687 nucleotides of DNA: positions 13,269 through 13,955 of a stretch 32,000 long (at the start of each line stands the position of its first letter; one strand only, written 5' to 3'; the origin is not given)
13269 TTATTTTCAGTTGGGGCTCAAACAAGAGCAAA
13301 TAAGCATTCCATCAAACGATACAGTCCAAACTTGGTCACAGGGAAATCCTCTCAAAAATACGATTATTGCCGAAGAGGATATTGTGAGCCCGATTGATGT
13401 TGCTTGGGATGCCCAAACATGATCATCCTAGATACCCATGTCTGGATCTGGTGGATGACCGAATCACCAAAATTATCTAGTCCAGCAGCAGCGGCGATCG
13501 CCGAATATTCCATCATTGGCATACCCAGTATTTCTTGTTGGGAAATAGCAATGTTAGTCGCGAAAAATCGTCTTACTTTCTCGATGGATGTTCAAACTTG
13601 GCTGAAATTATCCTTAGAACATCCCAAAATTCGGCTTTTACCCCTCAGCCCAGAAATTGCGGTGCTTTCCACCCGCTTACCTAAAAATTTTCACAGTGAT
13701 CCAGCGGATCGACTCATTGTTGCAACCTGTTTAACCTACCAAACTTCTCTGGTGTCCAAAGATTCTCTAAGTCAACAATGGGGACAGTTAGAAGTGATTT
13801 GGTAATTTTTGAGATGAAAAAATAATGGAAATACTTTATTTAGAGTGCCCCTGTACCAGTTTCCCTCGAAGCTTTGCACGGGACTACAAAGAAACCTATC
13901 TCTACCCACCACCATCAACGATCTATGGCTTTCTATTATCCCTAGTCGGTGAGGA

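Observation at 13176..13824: Toxin-antitoxin pair between cas7 and cas5 inside the Cascade operon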

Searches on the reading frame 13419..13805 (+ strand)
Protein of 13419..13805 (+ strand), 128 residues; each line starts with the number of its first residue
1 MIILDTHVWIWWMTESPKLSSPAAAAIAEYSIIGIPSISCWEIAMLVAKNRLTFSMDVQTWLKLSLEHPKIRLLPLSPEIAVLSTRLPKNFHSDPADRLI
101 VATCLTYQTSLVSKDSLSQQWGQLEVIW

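Call 3: search_protein_families(library=pfam, proteins=[window:13419-13805:+], max_evalue=0.01)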
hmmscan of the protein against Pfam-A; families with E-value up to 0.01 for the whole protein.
window:13419-13805:+ (128 aa): 1 family
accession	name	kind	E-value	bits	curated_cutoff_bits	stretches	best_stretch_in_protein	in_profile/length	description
PF01850.27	PIN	-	3.2e-15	57.2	23.6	1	2-116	1-112/120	PIN domain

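Call 4: search_protein_families(library=ncbifam, proteins=[window:13419-13805:+], max_evalue=0.01)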
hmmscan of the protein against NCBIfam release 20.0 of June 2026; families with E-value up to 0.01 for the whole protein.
window:13419-13805:+ (128 aa): 0 families

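Call 5: find_homologous_proteins(query=window:13419-13805:+)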
Query window:13419-13805:+ (128 aa): 501 proteins with E <= 0.001 among 510 candidates; the best 120 are listed.
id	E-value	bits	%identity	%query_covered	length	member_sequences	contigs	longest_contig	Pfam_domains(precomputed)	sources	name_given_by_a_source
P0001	8.2e-78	277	100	100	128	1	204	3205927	PF01850.28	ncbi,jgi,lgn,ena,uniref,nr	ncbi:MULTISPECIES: type II toxin-antitoxin system VapC family toxin [Cyanophyceae]|uniref:type II to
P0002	4.4e-62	226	80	100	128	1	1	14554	PF01850.28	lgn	-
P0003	7.1e-62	225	80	100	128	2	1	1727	PF01850.28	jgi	jgi:PIN domain nuclease of toxin-antitoxin system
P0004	5.1e-57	209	75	100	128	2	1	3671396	PF01850.28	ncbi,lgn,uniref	ncbi:type II toxin-antitoxin system VapC family toxin [Synechocystis sp. LKSZ1]|uniref:type II toxin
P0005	1.9e-56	208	73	100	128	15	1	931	PF01850.28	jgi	-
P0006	2.0e-52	195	68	100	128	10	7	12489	PF01850.28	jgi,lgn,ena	jgi:PIN domain nuclease of toxin-antitoxin system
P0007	4.2e-51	190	68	100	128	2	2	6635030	PF01850.28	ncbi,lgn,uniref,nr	ncbi:hypothetical protein Nos7524_1903 [Nostoc sp. PCC 7524]|uniref:type II toxin-antitoxin system V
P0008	9.3e-51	189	66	100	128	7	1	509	PF01850.28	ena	-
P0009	1.7e-50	188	66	100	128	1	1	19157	PF01850.28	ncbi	-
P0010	3.5e-50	187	66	100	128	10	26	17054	PF01850.28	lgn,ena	-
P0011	1.5e-49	185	67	100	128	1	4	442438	PF01850.28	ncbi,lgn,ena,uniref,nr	ncbi:type II toxin-antitoxin system VapC family toxin [Dolichospermum planctonicum UHCC 0167]|uniref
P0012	1.5e-49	185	67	100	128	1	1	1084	PF01850.28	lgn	-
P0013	5.6e-49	183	66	100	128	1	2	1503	PF01850.28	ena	-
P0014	5.9e-49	183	64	100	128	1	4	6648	PF01850.28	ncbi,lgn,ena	-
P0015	9.4e-49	183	64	100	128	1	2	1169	PF01850.28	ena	-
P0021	3.7e-48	181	63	100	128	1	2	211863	PF01850.28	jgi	jgi:PIN domain nuclease of toxin-antitoxin system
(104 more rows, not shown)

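Call 6: search_protein_families(library=padloc, proteins=[window:13419-13805:+], max_evalue=1)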
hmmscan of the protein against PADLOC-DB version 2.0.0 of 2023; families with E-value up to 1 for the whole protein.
window:13419-13805:+ (128 aa): 0 families

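Call 7: find_encoding_contigs(protein=P0001, flank=6000, max_places=8)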
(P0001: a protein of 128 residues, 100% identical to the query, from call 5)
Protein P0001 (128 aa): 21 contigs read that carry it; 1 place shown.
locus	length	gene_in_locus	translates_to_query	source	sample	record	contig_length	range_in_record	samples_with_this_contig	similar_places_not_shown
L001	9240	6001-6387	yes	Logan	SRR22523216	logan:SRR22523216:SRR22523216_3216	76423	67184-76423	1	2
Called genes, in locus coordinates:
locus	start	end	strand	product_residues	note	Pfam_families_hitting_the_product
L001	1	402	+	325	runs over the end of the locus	PF08279:HTH_11 (weak), PF13280:WYL, PF25583:WCX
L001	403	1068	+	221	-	PF09559:Cas6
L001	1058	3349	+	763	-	PF18019:Cas3_HD, PF00271:Helicase_C (weak), PF22590:Cas3-like_C_2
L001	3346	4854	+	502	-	PF27372:DevT_N, PF27281:DevT_C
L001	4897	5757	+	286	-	PF01905:DevR (weak)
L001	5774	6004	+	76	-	-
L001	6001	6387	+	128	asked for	PF01850:PIN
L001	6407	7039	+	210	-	-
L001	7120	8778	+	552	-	PF01930:Cas_Cas4, PF12705:PDDEXK_1 (weak), PF01867:Cas_Cas1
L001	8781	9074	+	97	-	PF09827:CRISPR_Cas2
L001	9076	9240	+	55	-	?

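Call 8: find_encoding_contigs(protein=P0002, flank=6000, max_places=3)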
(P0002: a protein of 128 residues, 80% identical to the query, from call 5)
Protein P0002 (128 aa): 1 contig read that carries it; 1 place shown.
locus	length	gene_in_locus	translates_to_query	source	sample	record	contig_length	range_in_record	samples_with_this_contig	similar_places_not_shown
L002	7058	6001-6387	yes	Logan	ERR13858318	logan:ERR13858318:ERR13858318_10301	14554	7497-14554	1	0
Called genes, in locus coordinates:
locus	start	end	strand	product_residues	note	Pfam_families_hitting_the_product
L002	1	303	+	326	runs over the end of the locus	PF08279:HTH_11 (weak), PF13280:WYL, PF25583:WCX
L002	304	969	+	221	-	PF09559:Cas6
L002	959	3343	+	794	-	PF18019:Cas3_HD, PF00271:Helicase_C (weak), PF22590:Cas3-like_C_2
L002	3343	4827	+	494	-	PF27372:DevT_N, PF27281:DevT_C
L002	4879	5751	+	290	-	PF01905:DevR (faint)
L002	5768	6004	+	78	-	-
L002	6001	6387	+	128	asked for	PF01850:PIN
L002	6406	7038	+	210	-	-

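Call 9: find_encoding_contigs(protein=P0004, flank=6000, max_places=3)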
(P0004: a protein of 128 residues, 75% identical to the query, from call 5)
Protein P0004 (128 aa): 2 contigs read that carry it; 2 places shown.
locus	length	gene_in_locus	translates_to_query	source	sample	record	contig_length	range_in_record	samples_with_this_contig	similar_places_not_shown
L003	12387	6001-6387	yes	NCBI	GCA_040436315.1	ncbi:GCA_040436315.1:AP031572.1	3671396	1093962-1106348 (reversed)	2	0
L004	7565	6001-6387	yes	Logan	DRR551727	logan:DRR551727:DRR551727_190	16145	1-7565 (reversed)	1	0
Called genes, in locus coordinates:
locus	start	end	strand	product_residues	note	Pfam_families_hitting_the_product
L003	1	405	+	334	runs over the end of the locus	PF08279:HTH_11 (weak), PF13280:WYL, PF25583:WCX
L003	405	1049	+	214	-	PF09559:Cas6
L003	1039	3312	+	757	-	PF18019:Cas3_HD, PF00271:Helicase_C (weak), PF22590:Cas3-like_C_2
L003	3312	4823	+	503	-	PF27372:DevT_N, PF27281:DevT_C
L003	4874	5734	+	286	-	PF01905:DevR (faint)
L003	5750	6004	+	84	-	-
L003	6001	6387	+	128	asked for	PF01850:PIN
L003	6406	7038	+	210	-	-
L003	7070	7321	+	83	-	-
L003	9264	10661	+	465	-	PF01523:PmbA_TldD_1st, PF19290:PmbA_TldD_2nd, PF19289:PmbA_TldD_3rd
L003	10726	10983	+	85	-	PF08846:DUF1816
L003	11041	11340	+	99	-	PF12159:DUF3593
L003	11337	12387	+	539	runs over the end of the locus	PF02129:Peptidase_S15, PF08530:PepX_C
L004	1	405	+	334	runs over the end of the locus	PF08279:HTH_11 (weak), PF13280:WYL, PF25583:WCX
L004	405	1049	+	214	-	PF09559:Cas6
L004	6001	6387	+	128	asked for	PF01850:PIN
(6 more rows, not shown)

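Call 10: find_encoding_contigs(protein=P0007, flank=6000, max_places=3)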
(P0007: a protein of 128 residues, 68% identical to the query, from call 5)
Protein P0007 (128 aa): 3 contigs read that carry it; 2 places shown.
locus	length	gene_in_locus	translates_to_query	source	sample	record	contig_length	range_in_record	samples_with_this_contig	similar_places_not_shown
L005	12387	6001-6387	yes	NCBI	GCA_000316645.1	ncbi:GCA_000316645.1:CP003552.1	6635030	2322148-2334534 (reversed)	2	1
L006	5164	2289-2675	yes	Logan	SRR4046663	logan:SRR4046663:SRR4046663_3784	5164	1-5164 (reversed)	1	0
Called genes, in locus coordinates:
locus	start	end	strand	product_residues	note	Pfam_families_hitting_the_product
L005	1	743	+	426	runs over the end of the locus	PF04230:PS_pyruv_trans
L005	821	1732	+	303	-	-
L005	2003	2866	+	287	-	PF14261:DUF4351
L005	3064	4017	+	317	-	PF00535:Glycos_transf_2, PF10111:Glyco_tranf_2_2, PF13641:Glyco_tranf_2_3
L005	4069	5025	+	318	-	PF00535:Glycos_transf_2, PF13641:Glyco_tranf_2_3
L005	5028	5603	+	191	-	PF00132:Hexapep, PF14602:Hexapep_2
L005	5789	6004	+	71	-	-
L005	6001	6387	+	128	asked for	PF01850:PIN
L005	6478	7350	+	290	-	PF00535:Glycos_transf_2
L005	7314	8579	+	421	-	PF20706:GT4-conflict (weak), PF00534:Glycos_transf_1, PF13692:Glyco_trans_1_4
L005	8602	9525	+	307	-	-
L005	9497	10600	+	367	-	PF20706:GT4-conflict, PF00534:Glycos_transf_1, PF13692:Glyco_trans_1_4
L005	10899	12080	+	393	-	PF13439:Glyco_transf_4, PF13579:Glyco_trans_4_4 (weak), PF00534:Glycos_transf_1, PF13692:Glyco_trans_1_4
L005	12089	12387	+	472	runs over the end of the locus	-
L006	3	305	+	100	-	?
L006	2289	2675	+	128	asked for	PF01850:PIN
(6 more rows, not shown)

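Call 45: search_solved_structures(query=window:13419-13802:+, max_evalue=0.01, show_alignments=2)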
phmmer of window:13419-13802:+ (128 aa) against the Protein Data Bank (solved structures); distinct sequences matched with E-value up to 0.01: 0.

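Call 52: find_encoding_contigs(protein=P0006, flank=5000, max_places=4)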
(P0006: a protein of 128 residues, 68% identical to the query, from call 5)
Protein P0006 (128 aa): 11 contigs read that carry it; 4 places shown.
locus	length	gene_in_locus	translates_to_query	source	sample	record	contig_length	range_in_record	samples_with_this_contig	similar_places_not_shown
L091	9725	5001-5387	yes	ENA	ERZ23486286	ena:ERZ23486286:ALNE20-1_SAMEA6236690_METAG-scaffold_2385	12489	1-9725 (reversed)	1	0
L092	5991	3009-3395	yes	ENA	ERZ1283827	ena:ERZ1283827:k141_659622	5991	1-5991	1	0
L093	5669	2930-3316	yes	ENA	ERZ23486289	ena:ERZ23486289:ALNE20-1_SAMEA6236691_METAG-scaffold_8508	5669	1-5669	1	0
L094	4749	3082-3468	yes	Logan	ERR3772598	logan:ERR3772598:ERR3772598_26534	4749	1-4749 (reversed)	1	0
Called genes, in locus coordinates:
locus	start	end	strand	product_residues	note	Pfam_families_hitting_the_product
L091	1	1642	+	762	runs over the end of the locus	PF18019:Cas3_HD, PF00271:Helicase_C (weak), PF22590:Cas3-like_C_2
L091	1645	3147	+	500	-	PF27372:DevT_N, PF27281:DevT_C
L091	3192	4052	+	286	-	PF01905:DevR (weak)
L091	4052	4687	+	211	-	-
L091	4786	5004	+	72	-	-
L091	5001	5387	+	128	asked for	PF01850:PIN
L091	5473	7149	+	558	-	PF01930:Cas_Cas4, PF12705:PDDEXK_1 (weak), PF01867:Cas_Cas1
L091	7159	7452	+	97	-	PF09827:CRISPR_Cas2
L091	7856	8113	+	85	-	-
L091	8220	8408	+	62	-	-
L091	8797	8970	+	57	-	-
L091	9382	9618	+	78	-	-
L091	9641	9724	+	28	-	?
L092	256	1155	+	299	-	PF27281:DevT_C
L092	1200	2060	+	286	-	PF01905:DevR (weak)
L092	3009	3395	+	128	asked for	PF01850:PIN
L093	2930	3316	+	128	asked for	PF01850:PIN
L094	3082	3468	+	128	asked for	PF01850:PIN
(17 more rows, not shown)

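Call 53: predict_structure(alignment_id=A2)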
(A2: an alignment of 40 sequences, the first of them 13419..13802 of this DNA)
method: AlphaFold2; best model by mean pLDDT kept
length: 128 residues; sequences in the alignment: 40
mean_pLDDT: 97.4   pTM: 0.90
mean pLDDT of the five models: 97.4, 96.7, 96.7, 96.6, 96.5
residues with pLDDT >= 90: 127; 70-90: 1; 50-70: 0; < 50: 0
segments of 3 or more residues with pLDDT < 50: none
pLDDT, mean of each block of 10 residues (from residue 1): 99 97 98 99 98 97 98 99 96 96 98 96 95
secondary structure, 60 per line:
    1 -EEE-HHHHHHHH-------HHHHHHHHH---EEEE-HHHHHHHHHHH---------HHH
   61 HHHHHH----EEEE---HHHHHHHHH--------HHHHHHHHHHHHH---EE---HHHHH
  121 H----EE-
elements in order: E2-4 H6-13 H21-29 E33-36 H38-48 H58-66 E71-74 H78-86 H95-107 H116-121

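Call 54: find_related_loci(query=A2, collection=metagenome_contigs, flank=6000)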
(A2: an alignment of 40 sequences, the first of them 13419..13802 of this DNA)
Query A2 (128 aa) in metagenome_contigs; peptide patterns used: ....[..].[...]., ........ (x = any residue, [..] = any of these).
600 stretches matched a pattern (row limit reached: there are more); 549 encode a relative of the query (tblastn E <= 1e-3); the best 80 are kept; 80 distinct loci.
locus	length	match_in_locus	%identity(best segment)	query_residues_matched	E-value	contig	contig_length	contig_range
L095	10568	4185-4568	75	1-128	1e-61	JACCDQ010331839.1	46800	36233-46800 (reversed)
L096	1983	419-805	56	1-128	4e-45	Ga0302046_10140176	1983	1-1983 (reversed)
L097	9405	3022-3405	55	1-128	6e-44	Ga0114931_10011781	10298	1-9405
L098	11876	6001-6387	51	1-128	5e-43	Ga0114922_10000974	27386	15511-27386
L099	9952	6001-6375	51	5-128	7e-41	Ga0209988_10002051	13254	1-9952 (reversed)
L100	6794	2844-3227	52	1-128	8e-41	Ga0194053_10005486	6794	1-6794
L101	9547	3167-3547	55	1-128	2e-40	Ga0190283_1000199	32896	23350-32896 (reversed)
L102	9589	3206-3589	48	1-128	4e-38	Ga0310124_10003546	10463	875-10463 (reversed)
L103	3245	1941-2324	45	1-128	1e-36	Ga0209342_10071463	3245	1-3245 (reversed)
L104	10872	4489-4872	45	1-128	4e-36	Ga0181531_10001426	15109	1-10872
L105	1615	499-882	46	1-128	1e-35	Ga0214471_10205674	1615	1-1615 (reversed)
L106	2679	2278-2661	45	1-128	5e-35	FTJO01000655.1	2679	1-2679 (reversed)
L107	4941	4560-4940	46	1-127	5e-35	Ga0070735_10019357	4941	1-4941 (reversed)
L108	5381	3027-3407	47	1-128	1e-34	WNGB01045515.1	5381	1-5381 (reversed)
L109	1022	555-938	42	1-128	3e-35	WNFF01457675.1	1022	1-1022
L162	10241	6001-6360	41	1-116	1e-27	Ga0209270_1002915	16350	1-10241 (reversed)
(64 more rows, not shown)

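Call 61: fold_search(model_id=the predicted structure, library=pdb)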
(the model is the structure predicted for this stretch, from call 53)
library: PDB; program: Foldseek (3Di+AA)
matches with E <= 10: 375; with E <= 0.001: 30
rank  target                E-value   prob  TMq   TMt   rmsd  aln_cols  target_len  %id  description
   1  4xgr_C                8.1e-06  1.00  0.70  0.71   3.3       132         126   16  Crystal structure of addiction module from Mycobacterial species (released 2015-08-12)
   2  7by2_B                1.2e-05  1.00  0.68  0.72   4.0       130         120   18  Toxin-antitoxin complex from Klebsiella pneumoniae (released 2021-04-28)
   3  2h1c_A                2.0e-05  1.00  0.68  0.63   3.8       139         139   21  Crystal Structure of FitAcB from Neisseria gonorrhoeae (released 2006-09-26)
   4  2bsq_A                2.6e-05  1.00  0.68  0.62   4.1       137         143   18  FitAB bound to DNA (released 2006-08-24)
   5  4chg_A                3.0e-05  1.00  0.66  0.64   3.9       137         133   20  Crystal structure of VapBC15 complex from Mycobacterium tuberculosis (released 2014-11-12)
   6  4xgq_A                3.9e-05  1.00  0.79  0.77   2.8       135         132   15  Crystal structure of addiction module from Mycobacterial species (released 2015-08-12)
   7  4xgr_A                3.9e-05  1.00  0.76  0.76   3.0       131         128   16  Crystal structure of addiction module from Mycobacterial species (released 2015-08-12)
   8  7by3_B                5.4e-05  1.00  0.70  0.73   3.5       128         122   19  Toxin-antitoxin complex from klebsiella pneumoniae (released 2021-04-28)
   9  5ecw_A                8.0e-05  1.00  0.73  0.72   3.0       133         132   14  Structure of the Shigella flexneri VapC mutant D7A (released 2016-02-17)
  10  5ed0_A                8.6e-05  1.00  0.73  0.71   3.1       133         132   14  Structure of the Shigella flexneri VapC mutant D7N (released 2016-02-17)
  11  5ecw_B                8.6e-05  1.00  0.68  0.70   4.1       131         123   13  Structure of the Shigella flexneri VapC mutant D7A (released 2016-02-17)
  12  8wmm_G                9.8e-05  1.00  0.62  0.60   4.5       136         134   17  Structure of CbCas9-PcrIIC1 complex bound to 28-bp DNA substrate (20-nt complementary) (released 2024-06-05)
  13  2bsq_B                1.0e-04  1.00  0.67  0.62   4.2       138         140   21  FitAB bound to DNA (released 2006-08-24)
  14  6ifc_A                1.1e-04  1.00  0.69  0.67   3.8       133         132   13  Crystal structure of VapBC from Salmonella typhimurium (released 2020-01-29)
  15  3tnd_A                1.1e-04  1.00  0.68  0.67   4.0       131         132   14  Crystal structure of Shigella flexneri VapBC toxin-antitoxin complex (released 2011-11-02)
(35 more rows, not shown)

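Call 79: find_encoding_contigs(protein=P0009, flank=5000, max_places=2)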
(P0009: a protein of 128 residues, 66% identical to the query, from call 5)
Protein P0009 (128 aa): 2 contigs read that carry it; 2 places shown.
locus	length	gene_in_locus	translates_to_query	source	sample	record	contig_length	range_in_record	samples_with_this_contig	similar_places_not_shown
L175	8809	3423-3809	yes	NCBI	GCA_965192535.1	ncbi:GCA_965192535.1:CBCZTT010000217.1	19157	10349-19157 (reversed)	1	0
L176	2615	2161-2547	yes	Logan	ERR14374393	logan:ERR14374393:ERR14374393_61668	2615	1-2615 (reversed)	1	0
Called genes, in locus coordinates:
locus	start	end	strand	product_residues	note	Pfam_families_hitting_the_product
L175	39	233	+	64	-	PF01797:Y1_Tnp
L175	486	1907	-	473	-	PF03951:Gln-synt_N, PF00120:Gln-synt_C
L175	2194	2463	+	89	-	-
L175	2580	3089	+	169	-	PF00502:Phycobilisome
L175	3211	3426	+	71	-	-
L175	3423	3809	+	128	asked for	PF01850:PIN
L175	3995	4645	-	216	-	PF03167:UDG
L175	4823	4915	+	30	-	PF01266:DAO (weak), PF13450:NAD_binding_8 (faint)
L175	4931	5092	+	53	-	-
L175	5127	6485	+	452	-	PF00067:p450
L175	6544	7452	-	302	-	PF01040:UbiA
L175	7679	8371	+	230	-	-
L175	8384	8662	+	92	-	PF01590:GAF, PF13185:GAF_2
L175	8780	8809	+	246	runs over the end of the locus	PF07228:SpoIIE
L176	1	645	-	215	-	?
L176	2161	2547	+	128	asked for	PF01850:PIN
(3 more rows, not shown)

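Call 80: find_encoding_contigs(protein=P0010, flank=5000, max_places=3)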
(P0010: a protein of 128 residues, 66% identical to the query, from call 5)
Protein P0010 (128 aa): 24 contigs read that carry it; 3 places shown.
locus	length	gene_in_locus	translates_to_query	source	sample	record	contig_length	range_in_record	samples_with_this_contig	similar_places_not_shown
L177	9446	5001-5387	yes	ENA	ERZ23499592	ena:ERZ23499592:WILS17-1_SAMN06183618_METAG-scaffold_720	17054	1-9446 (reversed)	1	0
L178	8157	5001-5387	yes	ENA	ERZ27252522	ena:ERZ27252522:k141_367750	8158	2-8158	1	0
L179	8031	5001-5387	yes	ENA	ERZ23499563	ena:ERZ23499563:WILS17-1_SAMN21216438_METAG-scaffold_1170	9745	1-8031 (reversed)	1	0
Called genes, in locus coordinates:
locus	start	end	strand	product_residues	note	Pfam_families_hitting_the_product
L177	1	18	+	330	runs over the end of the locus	PF00271:Helicase_C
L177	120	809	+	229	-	-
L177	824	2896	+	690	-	-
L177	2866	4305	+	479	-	-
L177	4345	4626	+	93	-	-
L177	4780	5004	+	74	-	-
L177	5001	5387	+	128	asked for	PF01850:PIN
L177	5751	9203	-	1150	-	PF13872:AAA_34, PF04851:ResIII (weak), PF13871:Helicase_C_4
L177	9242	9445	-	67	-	?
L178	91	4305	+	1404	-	-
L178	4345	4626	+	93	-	-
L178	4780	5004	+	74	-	-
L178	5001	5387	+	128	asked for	PF01850:PIN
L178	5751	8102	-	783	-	PF13872:AAA_34, PF13871:Helicase_C_4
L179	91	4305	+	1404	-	-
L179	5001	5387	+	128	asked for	PF01850:PIN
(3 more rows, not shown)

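Call 81: find_encoding_contigs(protein=P0011, flank=5000, max_places=2)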
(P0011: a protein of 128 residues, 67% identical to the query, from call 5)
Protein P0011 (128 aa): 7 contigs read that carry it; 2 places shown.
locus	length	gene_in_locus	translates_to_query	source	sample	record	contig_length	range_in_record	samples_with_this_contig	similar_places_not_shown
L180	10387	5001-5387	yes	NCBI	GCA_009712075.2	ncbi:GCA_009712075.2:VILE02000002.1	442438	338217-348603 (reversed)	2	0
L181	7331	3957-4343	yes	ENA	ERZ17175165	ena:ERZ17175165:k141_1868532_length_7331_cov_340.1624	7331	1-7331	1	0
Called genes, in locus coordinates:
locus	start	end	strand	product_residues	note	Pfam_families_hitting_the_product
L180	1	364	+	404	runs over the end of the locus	PF00534:Glycos_transf_1 (weak), PF13692:Glyco_trans_1_4 (weak)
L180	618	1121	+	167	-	PF05050:Methyltransf_21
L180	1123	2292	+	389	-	PF13439:Glyco_transf_4 (weak), PF00534:Glycos_transf_1, PF13692:Glyco_trans_1_4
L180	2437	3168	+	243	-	PF01596:Methyltransf_3 (weak), PF13578:Methyltransf_24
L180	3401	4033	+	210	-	PF00657:Lipase_GDSL, PF17182:OSK, PF13472:Lipase_GDSL_2, PF04311:DUF459 (weak)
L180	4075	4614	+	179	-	PF00132:Hexapep, PF14602:Hexapep_2 (weak)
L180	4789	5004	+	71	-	-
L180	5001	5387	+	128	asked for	PF01850:PIN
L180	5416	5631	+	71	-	PF00132:Hexapep, PF14602:Hexapep_2 (weak)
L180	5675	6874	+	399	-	PF20706:GT4-conflict (weak), PF00534:Glycos_transf_1, PF13692:Glyco_trans_1_4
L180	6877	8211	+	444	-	-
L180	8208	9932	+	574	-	-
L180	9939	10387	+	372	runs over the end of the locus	PF20706:GT4-conflict, PF00534:Glycos_transf_1, PF13692:Glyco_trans_1_4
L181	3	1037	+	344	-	?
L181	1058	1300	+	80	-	-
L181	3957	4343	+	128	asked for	PF01850:PIN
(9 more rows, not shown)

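Call 82: find_encoding_contigs(protein=P0021, flank=5000, max_places=2)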
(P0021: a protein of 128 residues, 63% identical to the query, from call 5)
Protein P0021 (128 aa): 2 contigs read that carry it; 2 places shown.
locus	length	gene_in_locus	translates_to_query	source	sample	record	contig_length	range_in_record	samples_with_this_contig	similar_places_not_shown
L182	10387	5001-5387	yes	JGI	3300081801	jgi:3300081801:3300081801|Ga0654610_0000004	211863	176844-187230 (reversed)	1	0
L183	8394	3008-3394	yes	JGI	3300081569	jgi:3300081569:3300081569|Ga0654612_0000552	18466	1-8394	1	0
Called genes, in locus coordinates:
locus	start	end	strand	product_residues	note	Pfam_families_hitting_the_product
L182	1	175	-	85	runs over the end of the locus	PF08282:Hydrolase_3, PF13344:Hydrolase_6 (faint)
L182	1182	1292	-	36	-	-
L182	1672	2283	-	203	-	PF01609:DDE_Tnp_1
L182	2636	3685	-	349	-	PF00491:Arginase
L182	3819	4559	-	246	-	PF13555:AAA_29 (weak), PF00005:ABC_tran, PF02463:SMC_N (faint), PF13304:AAA_21 (faint)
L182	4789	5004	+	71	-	-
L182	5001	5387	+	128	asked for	PF01850:PIN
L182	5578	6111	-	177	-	-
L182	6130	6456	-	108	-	PF00111:Fer2 (weak)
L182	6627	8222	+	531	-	PF00682:HMGL-like, PF22617:HCS_D2, PF08502:LeuA_dimer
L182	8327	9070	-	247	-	-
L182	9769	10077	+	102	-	PF01909:NTP_transf_2, PF18765:Polbeta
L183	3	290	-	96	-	?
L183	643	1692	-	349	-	PF00491:Arginase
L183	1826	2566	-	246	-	PF13555:AAA_29 (weak), PF00005:ABC_tran, PF02463:SMC_N (faint), PF13304:AAA_21 (faint)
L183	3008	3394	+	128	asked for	PF01850:PIN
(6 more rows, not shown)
